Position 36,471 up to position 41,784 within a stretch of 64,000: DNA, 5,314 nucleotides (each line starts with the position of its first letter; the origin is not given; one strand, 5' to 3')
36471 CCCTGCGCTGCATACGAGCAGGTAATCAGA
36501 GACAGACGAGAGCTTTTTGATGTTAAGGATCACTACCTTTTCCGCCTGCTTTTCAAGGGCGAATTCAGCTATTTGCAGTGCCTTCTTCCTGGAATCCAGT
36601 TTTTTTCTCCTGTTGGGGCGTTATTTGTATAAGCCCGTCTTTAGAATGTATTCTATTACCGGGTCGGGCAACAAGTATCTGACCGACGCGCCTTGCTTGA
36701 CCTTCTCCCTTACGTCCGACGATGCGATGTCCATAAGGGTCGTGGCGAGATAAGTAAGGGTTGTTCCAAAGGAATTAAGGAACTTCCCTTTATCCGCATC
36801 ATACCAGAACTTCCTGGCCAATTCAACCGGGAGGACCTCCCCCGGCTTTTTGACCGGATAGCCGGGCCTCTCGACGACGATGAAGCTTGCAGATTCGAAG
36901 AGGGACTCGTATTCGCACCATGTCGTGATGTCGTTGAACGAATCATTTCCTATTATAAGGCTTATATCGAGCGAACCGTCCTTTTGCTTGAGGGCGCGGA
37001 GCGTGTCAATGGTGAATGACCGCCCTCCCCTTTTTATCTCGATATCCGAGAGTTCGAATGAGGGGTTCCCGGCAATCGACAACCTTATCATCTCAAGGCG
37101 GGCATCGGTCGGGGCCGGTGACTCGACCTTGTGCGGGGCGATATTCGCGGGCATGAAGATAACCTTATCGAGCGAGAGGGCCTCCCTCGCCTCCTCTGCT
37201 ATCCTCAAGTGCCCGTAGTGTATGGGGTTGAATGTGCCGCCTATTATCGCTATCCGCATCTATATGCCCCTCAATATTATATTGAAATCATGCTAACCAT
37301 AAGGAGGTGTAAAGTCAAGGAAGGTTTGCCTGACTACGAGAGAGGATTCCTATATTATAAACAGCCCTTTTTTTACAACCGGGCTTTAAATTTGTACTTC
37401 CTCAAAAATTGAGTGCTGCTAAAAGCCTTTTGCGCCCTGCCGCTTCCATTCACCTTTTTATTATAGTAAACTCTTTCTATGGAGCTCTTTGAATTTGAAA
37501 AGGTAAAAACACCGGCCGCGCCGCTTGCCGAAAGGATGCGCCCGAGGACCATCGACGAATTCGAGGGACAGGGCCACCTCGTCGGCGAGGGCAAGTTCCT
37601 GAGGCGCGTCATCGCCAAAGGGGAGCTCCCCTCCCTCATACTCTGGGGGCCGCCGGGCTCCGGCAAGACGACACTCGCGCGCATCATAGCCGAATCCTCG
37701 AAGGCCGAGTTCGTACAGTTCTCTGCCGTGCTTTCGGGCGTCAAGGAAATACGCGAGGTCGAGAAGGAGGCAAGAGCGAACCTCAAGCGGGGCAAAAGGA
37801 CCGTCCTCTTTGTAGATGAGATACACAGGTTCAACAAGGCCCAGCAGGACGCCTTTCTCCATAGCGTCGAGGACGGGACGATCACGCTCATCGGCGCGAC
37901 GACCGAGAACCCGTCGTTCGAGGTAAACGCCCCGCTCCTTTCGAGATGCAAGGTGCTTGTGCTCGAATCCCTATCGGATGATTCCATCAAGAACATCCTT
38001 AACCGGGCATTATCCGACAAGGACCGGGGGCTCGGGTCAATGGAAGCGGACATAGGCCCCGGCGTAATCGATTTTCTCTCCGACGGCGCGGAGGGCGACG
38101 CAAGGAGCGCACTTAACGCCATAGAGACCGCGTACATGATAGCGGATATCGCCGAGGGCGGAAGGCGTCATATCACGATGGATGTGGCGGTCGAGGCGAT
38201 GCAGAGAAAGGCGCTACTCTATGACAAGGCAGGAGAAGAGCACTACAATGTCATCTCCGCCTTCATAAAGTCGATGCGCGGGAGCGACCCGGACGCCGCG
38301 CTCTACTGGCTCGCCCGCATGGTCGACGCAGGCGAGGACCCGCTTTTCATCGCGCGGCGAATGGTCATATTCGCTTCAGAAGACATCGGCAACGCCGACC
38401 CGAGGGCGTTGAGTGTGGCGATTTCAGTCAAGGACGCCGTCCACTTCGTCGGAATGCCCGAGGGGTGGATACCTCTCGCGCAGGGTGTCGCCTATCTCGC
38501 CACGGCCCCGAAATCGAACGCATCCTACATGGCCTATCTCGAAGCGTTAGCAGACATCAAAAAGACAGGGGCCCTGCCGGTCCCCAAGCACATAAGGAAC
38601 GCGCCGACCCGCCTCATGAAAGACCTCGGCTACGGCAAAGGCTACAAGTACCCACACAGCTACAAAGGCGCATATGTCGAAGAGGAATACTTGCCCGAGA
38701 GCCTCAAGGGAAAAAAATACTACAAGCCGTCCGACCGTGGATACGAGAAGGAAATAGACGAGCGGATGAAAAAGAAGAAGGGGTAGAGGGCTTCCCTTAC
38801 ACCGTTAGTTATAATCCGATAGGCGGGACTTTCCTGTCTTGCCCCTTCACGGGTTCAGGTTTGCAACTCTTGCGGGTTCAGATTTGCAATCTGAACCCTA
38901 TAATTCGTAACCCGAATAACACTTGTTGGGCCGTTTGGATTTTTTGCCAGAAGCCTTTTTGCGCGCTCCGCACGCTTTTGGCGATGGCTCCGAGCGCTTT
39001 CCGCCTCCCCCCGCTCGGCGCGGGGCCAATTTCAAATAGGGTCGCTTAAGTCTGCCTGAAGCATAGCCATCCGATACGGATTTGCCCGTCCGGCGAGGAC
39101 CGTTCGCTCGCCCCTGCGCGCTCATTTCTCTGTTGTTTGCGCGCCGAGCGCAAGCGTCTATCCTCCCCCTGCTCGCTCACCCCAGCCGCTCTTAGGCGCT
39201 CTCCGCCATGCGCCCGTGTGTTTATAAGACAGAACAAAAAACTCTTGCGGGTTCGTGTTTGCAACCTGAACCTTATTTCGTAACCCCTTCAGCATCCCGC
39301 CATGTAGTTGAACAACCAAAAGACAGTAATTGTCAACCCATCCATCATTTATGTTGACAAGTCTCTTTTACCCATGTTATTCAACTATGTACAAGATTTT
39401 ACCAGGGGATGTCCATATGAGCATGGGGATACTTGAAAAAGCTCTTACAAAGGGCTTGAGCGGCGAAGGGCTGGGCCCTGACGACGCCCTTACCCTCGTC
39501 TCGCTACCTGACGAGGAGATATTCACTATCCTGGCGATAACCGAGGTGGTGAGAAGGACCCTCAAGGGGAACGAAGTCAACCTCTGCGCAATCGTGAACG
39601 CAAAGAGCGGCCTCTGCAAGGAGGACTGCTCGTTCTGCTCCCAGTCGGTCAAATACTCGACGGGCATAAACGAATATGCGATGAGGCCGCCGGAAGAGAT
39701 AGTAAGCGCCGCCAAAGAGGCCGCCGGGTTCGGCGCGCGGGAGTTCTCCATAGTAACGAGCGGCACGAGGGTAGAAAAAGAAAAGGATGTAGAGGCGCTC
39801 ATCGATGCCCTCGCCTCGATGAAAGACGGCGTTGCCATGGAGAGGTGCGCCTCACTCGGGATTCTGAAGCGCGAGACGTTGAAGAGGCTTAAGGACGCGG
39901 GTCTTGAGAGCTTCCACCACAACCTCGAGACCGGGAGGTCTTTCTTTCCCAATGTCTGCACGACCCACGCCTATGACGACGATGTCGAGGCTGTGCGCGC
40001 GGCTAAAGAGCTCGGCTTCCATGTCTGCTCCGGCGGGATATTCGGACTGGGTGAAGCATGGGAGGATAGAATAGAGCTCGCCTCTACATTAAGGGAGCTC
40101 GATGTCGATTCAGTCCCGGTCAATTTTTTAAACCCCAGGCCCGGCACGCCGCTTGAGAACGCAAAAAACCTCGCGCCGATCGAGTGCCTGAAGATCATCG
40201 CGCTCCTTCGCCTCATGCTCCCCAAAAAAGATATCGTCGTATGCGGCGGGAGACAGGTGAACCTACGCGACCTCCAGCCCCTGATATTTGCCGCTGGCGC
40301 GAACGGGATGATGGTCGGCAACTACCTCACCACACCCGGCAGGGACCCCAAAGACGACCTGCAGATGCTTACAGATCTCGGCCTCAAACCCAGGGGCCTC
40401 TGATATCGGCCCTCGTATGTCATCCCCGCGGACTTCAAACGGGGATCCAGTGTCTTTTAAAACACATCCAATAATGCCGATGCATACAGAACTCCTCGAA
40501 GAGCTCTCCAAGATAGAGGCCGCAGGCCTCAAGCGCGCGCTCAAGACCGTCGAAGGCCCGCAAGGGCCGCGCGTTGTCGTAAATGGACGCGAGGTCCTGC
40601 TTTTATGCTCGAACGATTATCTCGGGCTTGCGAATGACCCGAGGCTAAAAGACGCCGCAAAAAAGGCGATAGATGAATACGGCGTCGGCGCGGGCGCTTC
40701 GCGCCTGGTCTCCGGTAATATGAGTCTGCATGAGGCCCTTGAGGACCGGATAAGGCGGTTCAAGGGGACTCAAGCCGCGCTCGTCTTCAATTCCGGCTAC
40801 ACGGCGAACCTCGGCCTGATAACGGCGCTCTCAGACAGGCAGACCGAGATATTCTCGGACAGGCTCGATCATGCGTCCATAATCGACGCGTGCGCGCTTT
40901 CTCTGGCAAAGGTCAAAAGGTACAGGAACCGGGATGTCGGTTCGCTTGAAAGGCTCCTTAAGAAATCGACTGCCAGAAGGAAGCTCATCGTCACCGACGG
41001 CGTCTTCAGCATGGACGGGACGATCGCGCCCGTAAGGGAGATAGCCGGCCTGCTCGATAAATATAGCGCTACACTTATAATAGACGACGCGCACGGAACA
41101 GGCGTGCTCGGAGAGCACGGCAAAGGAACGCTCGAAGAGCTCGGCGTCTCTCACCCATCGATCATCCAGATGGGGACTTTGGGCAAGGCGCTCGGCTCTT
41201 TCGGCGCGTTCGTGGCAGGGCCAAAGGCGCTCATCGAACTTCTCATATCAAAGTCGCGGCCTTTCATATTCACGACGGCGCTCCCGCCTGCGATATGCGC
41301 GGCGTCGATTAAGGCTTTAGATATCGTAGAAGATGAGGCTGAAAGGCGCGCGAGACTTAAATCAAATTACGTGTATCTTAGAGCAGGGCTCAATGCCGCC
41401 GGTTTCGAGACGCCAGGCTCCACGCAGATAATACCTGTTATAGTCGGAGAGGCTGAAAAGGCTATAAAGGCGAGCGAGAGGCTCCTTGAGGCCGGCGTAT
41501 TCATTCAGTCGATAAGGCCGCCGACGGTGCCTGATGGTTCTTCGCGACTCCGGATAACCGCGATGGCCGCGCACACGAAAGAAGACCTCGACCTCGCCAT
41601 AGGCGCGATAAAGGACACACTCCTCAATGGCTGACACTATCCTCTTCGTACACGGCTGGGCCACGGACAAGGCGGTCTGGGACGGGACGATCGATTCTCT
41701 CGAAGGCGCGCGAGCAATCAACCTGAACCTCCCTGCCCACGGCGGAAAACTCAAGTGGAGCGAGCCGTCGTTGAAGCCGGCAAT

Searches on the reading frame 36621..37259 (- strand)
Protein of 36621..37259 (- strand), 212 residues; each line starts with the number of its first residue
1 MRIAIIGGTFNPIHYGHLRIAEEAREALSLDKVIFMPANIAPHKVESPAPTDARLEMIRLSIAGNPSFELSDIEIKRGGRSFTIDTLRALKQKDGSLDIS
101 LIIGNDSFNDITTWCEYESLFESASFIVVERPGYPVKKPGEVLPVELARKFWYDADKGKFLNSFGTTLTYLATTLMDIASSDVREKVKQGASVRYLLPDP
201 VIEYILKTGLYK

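Call 57: search_protein_families(library=pfam, proteins=[window:36621-37259:-], max_evalue=0.00001)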
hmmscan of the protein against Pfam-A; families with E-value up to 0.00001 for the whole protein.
window:36621-37259:- (212 aa): 1 family
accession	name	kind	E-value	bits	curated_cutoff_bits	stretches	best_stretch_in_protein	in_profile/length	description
PF01467.32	CTP_transf_like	-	5.2e-25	88.6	21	1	5-185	1-132/133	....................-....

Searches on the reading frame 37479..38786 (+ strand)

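Call 57: search_protein_families(library=pfam, proteins=[window:37479-38786:+], max_evalue=0.00001)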
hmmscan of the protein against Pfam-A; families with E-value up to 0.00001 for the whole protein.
window:37479-38786:+ (435 aa): 9 families
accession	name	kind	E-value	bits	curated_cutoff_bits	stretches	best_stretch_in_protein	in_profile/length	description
PF12002.13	MgsA_C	-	1.7e-74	249.7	27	1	268-432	1-165/167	MgsA AAA+ ATPase C terminal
PF16193.11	AAA_assoc_2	-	4.7e-24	84.9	34.3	1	190-267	5-81/81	AAA C-terminal domain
PF00004.35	AAA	-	2.9e-17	63.8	21.2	1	53-160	1-126/131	ATPase family associated with various cellular activities (AAA)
PF05496.18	RuvB_N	-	7.6e-14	52.2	27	1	20-138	1-116/159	Holliday junction DNA helicase RuvB P-loop domain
PF13191.12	AAA_16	-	1.1e-07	33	32.6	0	45-77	19-51/167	AAA ATPase domain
PF01078.27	Mg_chelatase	-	2.5e-07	30.8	20.3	0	51-89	23-65/207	Magnesium chelatase, subunit ChlI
PF00158.32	Sigma54_activat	-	1.4e-06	28.5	20.2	0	100-144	87-131/168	Sigma-54 interaction domain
PF13401.12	AAA_22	-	3.9e-06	27.6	27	0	52-79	7-37/130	AAA domain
PF07728.20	AAA_5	-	4.3e-06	27.2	22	0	53-143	2-103/139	AAA domain (dynein-related subfamily)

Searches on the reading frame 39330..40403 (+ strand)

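Call 57: search_protein_families(library=pfam, proteins=[window:39330-40403:+], max_evalue=0.00001)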
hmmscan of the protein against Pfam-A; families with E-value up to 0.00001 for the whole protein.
window:39330-40403:+ (357 aa): 2 families
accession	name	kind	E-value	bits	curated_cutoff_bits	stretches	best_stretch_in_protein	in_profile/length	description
PF06968.18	BATS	-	1.8e-30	105.4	22.2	1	263-353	1-88/88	Biotin and Thiamin Synthesis associated domain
PF04055.27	Radical_SAM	-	3.8e-22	79.7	29.5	1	95-252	6-164/166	Radical SAM superfamily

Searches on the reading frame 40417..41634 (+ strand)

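Call 57: search_protein_families(library=pfam, proteins=[window:40417-41634:+], max_evalue=0.00001)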
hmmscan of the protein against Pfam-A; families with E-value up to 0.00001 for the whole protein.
window:40417-41634:+ (405 aa): 1 family
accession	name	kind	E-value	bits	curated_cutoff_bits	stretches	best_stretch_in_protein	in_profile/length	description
PF00155.27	Aminotran_1_2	-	4.7e-63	214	19.7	1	59-398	2-361/361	Aminotransferase class I and II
